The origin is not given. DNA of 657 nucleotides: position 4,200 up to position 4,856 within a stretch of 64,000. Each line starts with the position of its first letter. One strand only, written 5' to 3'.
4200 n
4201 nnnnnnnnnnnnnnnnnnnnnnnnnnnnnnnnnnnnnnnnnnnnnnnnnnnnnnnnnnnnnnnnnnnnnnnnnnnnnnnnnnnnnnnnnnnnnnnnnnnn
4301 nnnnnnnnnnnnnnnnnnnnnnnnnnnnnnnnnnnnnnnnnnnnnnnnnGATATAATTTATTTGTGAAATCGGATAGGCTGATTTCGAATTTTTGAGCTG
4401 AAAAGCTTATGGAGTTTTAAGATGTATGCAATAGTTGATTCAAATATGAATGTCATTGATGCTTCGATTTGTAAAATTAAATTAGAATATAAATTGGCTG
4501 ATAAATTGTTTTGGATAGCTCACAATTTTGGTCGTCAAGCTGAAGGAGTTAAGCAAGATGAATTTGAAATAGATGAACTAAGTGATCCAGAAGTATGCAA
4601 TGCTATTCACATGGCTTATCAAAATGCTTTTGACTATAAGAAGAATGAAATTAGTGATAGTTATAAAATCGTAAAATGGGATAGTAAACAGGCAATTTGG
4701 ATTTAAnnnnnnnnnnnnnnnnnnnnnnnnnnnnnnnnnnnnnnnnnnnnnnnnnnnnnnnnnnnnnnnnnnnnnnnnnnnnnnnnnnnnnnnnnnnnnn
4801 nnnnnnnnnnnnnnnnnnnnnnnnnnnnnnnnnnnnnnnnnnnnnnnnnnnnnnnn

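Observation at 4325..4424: Conserved hairpin-plus-SD module with compensatory stem variants precedes at least 22 ORFs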

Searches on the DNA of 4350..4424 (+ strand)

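Call 12: search_dna_similar(query=window:4350-4424:+, collection=plasmids, mode=distant, max_evalue=0.01, max_rows=60, rows=spread)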
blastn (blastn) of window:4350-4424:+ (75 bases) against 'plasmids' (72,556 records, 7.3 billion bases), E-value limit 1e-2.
Records with a match: 230; places in all: 1729; records where one place covers at least 80% of the query: 230.
Best place of each record, by identity: >=99% 36; 95-99% 160; 90-95% 2; 80-90% 32.
By first word of the organism name: Acinetobacter 229; Klebsiella 1.
By predicted mobility (MOB-suite, as given by PLSDB): conjugative 229; non-mobilizable 1.
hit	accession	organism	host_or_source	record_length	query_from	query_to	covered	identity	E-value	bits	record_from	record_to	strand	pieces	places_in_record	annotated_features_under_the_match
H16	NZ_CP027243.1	Acinetobacter baumannii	Homo sapiens,Pure Culture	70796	1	75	100%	100.0%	3e-30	136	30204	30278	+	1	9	hypothetical protein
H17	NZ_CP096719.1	Acinetobacter baumannii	Homo sapiens,sputum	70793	1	75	100%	100.0%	3e-30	136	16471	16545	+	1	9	hypothetical protein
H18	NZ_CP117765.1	Acinetobacter baumannii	Homo sapiens,Wound/Abscess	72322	1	75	100%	100.0%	3e-30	136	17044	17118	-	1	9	hypothetical protein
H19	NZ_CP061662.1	Acinetobacter seifertii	Homo sapiens,blood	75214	1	75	100%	100.0%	3e-30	136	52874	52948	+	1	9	hypothetical protein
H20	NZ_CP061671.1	Acinetobacter seifertii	Homo sapiens,blood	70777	1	75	100%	100.0%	3e-30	136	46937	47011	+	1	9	hypothetical protein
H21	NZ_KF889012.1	Acinetobacter baumannii TYTH-1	-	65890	1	75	100%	100.0%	3e-30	136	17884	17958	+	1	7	hypothetical protein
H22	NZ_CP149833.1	Acinetobacter baumannii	Homo sapiens,sputum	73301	1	75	100%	100.0%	3e-30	136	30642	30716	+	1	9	hypothetical protein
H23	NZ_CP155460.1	Acinetobacter baumannii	Homo sapiens,Wound/Abscess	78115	1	75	100%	100.0%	3e-30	136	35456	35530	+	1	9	hypothetical protein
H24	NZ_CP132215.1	Acinetobacter baumannii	Homo sapiens,Wound/Abscess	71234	1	75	100%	100.0%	3e-30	136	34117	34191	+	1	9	hypothetical protein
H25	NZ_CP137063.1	Acinetobacter baumannii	Homo sapiens,Seoul National University ...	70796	1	75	100%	100.0%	3e-30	136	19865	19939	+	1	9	hypothetical protein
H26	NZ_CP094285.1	Acinetobacter baumannii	Homo sapiens,ascites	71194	1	75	100%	98.7%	1e-28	132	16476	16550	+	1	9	hypothetical protein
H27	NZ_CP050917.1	Acinetobacter baumannii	Homo sapiens,stethoscope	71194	1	75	100%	98.7%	1e-28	132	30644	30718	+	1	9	hypothetical protein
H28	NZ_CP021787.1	Acinetobacter baumannii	Homo sapiens,sputum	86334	1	75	100%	97.3%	1e-27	127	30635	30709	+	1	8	hypothetical protein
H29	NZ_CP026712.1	Acinetobacter baumannii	-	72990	1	75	100%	97.3%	1e-27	127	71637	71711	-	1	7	hypothetical protein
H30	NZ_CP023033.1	Acinetobacter baumannii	Homo sapiens,blood,blood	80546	1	75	100%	97.3%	1e-27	127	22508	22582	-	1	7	hypothetical protein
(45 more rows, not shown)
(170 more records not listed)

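Call 13: search_dna_similar(query=window:4350-4424:+, collection=phages, mode=distant, max_evalue=1, max_rows=30)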
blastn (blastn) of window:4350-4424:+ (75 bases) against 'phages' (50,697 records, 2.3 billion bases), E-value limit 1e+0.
No match.

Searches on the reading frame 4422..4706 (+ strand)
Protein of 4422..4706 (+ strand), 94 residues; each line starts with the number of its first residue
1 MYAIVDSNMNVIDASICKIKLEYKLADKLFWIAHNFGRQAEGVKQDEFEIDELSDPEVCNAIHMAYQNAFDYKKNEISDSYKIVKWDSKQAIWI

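Call 54: search_protein_families(library=pfam, max_evalue=0.01, proteins=[window:4422-4706:+])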
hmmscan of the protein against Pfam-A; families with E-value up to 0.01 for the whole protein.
window:4422-4706:+ (94 aa): 0 families
